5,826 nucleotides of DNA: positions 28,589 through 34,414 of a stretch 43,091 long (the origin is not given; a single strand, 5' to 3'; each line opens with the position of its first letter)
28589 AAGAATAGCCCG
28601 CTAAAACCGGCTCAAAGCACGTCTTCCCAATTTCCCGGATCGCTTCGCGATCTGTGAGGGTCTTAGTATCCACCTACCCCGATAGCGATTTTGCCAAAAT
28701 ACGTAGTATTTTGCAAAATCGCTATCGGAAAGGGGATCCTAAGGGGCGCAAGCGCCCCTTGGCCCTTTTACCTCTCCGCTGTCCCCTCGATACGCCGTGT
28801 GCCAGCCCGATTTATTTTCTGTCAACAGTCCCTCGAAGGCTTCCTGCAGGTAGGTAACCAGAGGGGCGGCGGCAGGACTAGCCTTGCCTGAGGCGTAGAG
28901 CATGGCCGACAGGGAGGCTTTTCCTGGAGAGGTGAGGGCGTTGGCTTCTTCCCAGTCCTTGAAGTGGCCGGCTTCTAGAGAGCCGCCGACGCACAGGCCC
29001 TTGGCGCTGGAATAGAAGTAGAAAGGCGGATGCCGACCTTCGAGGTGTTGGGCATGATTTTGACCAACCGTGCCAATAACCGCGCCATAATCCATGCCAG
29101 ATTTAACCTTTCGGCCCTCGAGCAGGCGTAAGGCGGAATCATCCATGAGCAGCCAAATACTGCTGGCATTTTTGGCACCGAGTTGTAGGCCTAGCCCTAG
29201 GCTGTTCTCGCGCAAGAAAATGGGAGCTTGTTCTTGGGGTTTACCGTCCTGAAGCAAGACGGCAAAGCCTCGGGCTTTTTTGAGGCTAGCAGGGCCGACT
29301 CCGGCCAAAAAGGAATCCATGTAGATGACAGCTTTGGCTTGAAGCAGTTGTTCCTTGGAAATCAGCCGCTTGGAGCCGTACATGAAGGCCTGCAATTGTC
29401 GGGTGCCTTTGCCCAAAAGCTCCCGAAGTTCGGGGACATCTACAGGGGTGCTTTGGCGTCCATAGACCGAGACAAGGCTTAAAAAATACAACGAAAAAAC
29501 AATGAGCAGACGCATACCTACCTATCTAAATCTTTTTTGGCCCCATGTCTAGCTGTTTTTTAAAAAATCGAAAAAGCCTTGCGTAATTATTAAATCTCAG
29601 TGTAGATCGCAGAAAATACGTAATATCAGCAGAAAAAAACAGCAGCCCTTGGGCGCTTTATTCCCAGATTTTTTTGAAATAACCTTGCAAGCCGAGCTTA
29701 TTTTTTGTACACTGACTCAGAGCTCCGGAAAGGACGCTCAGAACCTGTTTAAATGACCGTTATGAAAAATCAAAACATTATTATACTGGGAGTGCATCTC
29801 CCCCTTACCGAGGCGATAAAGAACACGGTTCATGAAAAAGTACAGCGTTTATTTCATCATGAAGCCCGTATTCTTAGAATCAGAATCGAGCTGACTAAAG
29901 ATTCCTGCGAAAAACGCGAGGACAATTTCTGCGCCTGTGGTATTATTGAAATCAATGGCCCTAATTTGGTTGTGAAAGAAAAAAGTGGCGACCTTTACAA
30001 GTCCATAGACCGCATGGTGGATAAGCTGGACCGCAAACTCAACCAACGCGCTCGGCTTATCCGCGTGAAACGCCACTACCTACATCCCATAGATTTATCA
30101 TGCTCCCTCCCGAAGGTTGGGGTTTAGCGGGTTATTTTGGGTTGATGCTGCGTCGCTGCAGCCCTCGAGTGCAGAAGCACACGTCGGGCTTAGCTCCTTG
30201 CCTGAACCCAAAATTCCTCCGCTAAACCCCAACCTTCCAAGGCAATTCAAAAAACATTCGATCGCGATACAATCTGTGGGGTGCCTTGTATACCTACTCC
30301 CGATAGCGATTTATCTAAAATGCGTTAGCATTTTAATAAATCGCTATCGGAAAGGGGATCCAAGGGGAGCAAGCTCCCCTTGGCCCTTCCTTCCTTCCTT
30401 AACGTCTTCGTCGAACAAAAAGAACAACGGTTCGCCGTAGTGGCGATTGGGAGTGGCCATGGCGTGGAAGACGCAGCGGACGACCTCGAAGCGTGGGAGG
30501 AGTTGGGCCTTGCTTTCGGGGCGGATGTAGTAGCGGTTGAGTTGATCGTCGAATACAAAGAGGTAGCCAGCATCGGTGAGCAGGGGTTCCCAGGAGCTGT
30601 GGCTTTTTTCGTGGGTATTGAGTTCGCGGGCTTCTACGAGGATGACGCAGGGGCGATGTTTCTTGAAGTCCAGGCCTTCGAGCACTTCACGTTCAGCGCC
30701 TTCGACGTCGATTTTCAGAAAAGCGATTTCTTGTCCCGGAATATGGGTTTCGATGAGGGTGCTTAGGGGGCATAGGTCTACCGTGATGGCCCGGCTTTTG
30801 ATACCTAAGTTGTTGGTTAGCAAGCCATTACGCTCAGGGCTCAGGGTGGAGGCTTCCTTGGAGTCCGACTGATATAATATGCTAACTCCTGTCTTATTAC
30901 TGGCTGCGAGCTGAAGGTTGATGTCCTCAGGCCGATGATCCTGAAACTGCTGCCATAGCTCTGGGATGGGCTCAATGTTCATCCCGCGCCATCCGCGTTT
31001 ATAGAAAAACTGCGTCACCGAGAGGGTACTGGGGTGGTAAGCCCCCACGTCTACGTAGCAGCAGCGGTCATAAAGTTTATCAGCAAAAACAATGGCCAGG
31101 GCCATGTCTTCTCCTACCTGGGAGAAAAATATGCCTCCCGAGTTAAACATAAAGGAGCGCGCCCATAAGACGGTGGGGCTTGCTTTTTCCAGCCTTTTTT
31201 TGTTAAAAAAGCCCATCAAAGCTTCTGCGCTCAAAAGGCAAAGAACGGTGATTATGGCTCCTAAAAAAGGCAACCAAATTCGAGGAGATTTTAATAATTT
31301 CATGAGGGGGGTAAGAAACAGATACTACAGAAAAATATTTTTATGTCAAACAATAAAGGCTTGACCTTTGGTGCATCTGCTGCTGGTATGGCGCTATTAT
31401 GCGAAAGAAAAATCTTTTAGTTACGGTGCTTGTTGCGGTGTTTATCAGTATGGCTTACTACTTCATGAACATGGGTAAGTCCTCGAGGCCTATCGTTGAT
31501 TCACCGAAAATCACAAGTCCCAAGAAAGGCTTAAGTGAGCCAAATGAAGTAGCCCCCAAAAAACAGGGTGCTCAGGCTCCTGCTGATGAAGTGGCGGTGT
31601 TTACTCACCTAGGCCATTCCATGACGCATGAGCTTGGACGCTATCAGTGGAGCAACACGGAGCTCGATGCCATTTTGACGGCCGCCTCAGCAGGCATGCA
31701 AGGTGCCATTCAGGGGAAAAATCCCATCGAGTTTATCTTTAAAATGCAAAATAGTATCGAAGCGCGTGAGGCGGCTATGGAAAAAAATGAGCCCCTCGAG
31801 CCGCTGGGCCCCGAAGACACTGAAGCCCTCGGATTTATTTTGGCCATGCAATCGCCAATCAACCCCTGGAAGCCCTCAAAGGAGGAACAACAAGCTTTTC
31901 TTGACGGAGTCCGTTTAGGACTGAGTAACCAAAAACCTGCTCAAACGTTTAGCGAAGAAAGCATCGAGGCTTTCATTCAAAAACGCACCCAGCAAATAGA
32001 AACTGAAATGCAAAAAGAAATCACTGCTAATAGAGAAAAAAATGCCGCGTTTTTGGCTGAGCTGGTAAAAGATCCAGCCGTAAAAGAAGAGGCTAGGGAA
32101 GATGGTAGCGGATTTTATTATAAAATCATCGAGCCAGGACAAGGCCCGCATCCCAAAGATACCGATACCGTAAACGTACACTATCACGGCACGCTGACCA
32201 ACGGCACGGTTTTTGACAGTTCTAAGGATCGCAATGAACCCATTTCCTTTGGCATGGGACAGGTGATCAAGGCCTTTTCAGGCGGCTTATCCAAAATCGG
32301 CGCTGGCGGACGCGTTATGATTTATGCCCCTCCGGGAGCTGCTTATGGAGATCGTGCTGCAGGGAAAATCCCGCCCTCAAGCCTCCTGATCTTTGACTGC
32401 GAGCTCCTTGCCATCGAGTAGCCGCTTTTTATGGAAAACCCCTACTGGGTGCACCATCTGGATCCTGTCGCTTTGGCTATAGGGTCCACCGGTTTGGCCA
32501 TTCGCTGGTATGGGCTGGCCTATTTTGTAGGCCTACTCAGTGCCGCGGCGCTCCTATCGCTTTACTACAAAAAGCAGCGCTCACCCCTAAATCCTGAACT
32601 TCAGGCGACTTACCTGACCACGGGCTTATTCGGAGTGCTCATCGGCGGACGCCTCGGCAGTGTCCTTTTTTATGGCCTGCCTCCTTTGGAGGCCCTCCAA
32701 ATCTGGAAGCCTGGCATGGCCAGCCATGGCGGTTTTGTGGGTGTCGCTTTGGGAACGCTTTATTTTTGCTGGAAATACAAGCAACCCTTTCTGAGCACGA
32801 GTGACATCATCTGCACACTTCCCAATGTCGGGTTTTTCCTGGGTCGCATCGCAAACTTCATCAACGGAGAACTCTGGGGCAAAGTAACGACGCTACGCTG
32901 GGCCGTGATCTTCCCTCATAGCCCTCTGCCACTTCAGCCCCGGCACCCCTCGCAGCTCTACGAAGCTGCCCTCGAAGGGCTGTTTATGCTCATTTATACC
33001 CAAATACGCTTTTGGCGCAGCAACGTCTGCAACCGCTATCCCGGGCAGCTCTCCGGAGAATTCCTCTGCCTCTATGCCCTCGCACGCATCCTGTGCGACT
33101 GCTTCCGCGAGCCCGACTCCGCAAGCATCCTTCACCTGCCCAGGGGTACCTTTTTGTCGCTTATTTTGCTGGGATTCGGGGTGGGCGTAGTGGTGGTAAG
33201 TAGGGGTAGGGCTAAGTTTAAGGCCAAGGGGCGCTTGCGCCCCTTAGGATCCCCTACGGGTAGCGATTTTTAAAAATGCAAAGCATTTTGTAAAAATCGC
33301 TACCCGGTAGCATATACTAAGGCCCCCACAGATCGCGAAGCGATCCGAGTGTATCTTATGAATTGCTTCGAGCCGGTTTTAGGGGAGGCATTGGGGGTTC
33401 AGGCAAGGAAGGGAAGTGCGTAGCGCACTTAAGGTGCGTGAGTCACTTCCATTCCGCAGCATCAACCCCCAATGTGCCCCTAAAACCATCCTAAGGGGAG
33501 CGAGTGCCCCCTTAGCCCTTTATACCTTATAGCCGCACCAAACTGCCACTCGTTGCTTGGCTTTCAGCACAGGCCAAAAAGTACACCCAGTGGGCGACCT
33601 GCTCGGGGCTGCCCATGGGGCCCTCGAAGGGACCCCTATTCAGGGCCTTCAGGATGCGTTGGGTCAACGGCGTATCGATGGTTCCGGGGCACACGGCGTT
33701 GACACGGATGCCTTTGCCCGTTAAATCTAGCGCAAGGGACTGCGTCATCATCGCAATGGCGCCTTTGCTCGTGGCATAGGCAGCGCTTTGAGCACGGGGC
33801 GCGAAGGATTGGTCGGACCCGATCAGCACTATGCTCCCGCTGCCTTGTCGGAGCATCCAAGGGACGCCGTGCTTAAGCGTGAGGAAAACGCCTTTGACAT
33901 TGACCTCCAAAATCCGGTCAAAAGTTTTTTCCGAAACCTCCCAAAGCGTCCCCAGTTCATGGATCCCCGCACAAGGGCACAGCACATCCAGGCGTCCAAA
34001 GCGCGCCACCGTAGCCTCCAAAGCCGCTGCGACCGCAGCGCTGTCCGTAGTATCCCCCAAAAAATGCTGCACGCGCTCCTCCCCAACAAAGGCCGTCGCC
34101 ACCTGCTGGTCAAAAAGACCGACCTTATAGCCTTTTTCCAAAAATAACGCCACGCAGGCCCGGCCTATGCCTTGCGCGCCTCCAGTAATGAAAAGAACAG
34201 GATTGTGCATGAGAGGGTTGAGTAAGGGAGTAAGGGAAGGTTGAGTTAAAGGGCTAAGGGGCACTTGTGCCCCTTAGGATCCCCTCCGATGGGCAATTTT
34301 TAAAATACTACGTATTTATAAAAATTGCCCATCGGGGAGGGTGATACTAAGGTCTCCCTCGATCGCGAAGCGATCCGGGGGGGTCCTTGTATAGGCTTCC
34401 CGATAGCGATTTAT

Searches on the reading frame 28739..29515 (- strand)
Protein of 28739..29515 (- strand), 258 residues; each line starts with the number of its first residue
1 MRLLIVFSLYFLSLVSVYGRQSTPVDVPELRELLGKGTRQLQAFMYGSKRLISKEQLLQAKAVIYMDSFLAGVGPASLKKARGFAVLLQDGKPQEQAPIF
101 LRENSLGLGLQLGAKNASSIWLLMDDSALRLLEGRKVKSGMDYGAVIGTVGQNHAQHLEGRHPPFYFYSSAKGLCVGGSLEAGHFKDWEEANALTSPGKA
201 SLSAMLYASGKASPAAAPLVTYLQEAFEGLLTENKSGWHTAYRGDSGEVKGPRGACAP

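Call 10: search_protein_families(library=pfam, proteins=[window:28739-29515:-])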
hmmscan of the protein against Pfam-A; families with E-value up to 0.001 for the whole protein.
window:28739-29515:- (258 aa): 1 family
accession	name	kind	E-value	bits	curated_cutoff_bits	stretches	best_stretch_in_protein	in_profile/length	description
PF04366.17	Ysc84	-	1.4e-14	54.4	25.1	1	105-226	2-127/127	Las17-binding protein actin regulator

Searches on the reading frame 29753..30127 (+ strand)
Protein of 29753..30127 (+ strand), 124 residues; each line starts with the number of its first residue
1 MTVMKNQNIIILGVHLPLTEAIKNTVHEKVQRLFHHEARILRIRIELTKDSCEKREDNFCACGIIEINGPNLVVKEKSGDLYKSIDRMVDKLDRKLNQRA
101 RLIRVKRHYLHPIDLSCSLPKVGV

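Call 10: search_protein_families(library=pfam, proteins=[window:29753-30127:+])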
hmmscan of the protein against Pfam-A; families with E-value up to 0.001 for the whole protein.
window:29753-30127:+ (124 aa): 1 family
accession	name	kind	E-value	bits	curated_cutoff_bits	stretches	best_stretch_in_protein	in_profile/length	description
PF02482.25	Ribosomal_S30AE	-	1.8e-14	54.6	23.7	1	9-100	1-84/88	Sigma 54 modulation protein / S30EA ribosomal protein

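Call 64: find_encoding_contigs(protein=window:29753-30127:+, flank=10000, max_places=10)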
Protein window:29753-30127:+ (124 aa): no gene with exactly this product is on record in the collection.

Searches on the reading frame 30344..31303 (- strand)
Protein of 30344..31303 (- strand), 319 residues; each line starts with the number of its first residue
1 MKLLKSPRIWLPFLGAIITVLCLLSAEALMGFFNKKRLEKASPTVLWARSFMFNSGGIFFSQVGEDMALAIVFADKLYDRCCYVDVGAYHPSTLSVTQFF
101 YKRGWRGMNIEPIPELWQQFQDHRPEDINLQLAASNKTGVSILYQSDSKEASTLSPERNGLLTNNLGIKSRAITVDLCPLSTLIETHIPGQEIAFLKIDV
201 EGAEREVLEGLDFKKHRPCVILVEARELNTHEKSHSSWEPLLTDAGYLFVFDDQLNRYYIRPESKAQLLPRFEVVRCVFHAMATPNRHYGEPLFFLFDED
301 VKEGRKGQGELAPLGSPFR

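Call 10: search_protein_families(library=pfam, proteins=[window:30344-31303:-])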
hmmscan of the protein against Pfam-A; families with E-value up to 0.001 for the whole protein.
window:30344-31303:- (319 aa): 1 family
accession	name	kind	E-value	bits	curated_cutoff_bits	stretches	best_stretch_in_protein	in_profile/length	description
PF05050.19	Methyltransf_21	-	5.9e-26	92.1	22.7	1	85-248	1-172/173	Methyltransferase FkbM domain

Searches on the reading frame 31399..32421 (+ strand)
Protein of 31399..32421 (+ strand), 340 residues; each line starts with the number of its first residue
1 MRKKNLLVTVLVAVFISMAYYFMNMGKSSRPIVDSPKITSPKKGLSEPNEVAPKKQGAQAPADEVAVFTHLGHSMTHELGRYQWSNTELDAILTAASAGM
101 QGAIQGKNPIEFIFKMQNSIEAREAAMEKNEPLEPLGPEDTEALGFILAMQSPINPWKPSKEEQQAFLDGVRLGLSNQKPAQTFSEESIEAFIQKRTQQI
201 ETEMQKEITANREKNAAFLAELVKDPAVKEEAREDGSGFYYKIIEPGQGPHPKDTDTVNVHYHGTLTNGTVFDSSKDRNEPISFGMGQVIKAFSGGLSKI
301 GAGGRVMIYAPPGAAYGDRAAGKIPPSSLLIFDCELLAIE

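Call 10: search_protein_families(library=pfam, proteins=[window:31399-32421:+])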
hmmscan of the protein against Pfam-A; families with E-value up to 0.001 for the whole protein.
window:31399-32421:+ (340 aa): 2 families
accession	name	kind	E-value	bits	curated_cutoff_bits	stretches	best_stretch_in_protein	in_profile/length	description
PF00254.34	FKBP_C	-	2.3e-23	82.8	21.1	1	251-337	3-94/94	FKBP-type peptidyl-prolyl cis-trans isomerase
PF01346.23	FKBP_N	-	1.9e-08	35.5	22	1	163-243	24-97/97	Domain amino terminal to FKBP-type peptidyl-prolyl isomerase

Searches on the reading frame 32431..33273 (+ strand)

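Call 10: search_protein_families(library=pfam, proteins=[window:32431-33273:+])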
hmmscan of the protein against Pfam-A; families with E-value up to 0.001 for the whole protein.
window:32431-33273:+ (280 aa): 1 family
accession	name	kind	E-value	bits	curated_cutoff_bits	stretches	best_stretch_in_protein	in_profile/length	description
PF01790.23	LGT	-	2.3e-57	194.5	24.9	1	12-255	1-239/240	Prolipoprotein diacylglyceryl transferase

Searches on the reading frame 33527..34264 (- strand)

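Call 10: search_protein_families(library=pfam, proteins=[window:33527-34264:-])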
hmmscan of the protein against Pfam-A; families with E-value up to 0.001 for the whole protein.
window:33527-34264:- (245 aa): 5 families
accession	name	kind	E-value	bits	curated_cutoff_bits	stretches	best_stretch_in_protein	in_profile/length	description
PF00106.31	adh_short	-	1.1e-48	165.7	26.6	1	23-206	2-192/195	short chain dehydrogenase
PF13561.12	adh_short_C2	-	9.8e-44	150.1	27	1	30-241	3-227/236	Enoyl-(Acyl carrier protein) reductase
PF08659.16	KR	-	2.5e-05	24.7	22.6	0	25-126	4-116/180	KR domain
PF23441.1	SDR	-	2.5e-05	24.3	27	1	121-202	121-200/258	SDR-like rossmann domain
PF01370.27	Epimerase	-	3.7e-05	23.7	20.9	1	25-178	2-157/240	NAD dependent epimerase/dehydratase family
